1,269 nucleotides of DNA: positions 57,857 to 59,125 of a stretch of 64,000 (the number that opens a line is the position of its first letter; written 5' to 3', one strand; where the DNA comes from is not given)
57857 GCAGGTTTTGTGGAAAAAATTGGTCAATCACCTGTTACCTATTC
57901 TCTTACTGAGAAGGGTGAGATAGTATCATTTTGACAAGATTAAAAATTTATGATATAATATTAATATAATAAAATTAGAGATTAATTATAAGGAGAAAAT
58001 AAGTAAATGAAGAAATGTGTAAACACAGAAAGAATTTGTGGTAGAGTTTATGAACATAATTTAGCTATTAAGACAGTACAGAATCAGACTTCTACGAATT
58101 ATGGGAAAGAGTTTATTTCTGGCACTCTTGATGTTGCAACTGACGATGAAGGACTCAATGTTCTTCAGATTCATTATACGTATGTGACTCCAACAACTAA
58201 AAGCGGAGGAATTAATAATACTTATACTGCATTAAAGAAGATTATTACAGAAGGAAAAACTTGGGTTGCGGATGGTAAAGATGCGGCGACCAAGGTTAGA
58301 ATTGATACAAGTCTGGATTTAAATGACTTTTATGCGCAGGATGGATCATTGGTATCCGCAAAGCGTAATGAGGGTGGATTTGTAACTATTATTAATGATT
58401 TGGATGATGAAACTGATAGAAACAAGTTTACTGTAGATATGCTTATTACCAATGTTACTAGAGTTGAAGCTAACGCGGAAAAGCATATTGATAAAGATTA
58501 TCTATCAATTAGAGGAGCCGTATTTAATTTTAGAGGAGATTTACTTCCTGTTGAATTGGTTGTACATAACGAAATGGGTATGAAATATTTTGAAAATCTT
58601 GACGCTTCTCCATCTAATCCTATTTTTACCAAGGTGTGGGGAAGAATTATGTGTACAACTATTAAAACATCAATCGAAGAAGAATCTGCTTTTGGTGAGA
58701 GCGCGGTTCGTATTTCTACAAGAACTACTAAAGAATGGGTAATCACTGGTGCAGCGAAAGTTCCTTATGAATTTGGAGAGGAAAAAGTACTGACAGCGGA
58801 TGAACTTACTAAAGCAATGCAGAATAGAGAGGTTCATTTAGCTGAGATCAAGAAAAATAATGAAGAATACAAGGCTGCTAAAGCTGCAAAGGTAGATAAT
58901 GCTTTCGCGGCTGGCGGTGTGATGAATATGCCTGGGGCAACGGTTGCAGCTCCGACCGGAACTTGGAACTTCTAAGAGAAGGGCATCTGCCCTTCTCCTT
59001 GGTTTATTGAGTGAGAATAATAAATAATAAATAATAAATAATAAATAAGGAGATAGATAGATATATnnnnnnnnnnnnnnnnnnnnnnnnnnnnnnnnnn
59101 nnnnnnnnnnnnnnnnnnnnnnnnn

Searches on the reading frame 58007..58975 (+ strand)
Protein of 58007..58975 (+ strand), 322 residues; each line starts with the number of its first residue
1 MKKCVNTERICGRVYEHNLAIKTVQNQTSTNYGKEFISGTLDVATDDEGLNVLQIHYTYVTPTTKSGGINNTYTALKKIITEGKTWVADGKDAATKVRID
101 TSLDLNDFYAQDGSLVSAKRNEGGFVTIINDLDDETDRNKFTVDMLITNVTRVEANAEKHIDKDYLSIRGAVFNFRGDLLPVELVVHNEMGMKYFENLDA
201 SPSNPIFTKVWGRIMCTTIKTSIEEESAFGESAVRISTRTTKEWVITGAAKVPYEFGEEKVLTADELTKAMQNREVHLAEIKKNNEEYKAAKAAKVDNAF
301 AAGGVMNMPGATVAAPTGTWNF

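Call 3: search_protein_families(library=pfam, proteins=[window:58007-58975:+], max_evalue=0.01)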
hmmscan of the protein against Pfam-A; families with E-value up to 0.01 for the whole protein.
window:58007-58975:+ (322 aa): 0 families

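Call 4: search_protein_families(library=phrogs, proteins=[window:58007-58975:+], max_evalue=0.001)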
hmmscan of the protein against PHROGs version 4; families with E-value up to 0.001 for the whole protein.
window:58007-58975:+ (322 aa): 1 family
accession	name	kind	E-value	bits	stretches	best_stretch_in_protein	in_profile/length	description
phrog_2367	-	unknown function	5.6e-27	96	1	2-300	10-309/326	-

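Call 67: find_related_loci(query=window:58007-58972:+, collection=viral_contigs, flank=8000)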
Query window:58007-58972:+ (322 aa) in viral_contigs; peptide patterns used: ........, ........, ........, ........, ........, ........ (x = any residue, [..] = any of these).
18 stretches matched a pattern; 2 encode a relative of the query (tblastn E <= 1e-3); 2 distinct loci.
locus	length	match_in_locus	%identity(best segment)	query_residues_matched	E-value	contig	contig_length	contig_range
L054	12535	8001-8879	61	1-294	1e-119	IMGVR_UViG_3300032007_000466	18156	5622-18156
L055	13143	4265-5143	61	1-294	1e-119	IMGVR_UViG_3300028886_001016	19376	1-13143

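Call 70: find_related_loci(query=A2, collection=viral_contigs, flank=8000)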
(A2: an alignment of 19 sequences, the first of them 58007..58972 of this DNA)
Query A2 (322 aa) in viral_contigs; peptide patterns used: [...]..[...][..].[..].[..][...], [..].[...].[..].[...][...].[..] (x = any residue, [..] = any of these).
600 stretches matched a pattern (row limit reached: there are more); 540 encode a relative of the query (tblastn E <= 1e-3); the best 80 are kept; 80 distinct loci.
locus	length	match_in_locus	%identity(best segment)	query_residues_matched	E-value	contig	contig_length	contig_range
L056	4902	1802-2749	64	1-322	4e-142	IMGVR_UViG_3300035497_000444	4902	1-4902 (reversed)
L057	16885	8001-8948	64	1-322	8e-140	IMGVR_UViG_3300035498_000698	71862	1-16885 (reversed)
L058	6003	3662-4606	64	1-322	3e-135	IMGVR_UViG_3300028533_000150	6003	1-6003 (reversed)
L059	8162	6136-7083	62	1-322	2e-133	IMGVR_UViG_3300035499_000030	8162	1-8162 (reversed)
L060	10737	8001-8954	62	1-322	2e-132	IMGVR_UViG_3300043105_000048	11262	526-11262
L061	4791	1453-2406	62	1-322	9e-134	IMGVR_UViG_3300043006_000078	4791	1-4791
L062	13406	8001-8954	62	1-322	2e-132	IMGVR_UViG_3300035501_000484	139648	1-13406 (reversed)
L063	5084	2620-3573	62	1-322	1e-132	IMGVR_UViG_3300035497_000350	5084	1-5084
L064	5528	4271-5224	62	1-322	2e-132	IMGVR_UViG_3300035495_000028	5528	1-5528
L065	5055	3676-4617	60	1-322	3e-132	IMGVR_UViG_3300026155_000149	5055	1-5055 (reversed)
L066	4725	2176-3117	60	1-322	9e-133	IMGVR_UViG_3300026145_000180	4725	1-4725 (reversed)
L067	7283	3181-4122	60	1-322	4e-131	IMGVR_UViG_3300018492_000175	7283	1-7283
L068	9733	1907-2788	64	1-294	6e-130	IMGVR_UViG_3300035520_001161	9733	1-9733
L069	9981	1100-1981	67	1-294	2e-129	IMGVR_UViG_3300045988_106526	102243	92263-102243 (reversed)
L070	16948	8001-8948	62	1-322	6e-129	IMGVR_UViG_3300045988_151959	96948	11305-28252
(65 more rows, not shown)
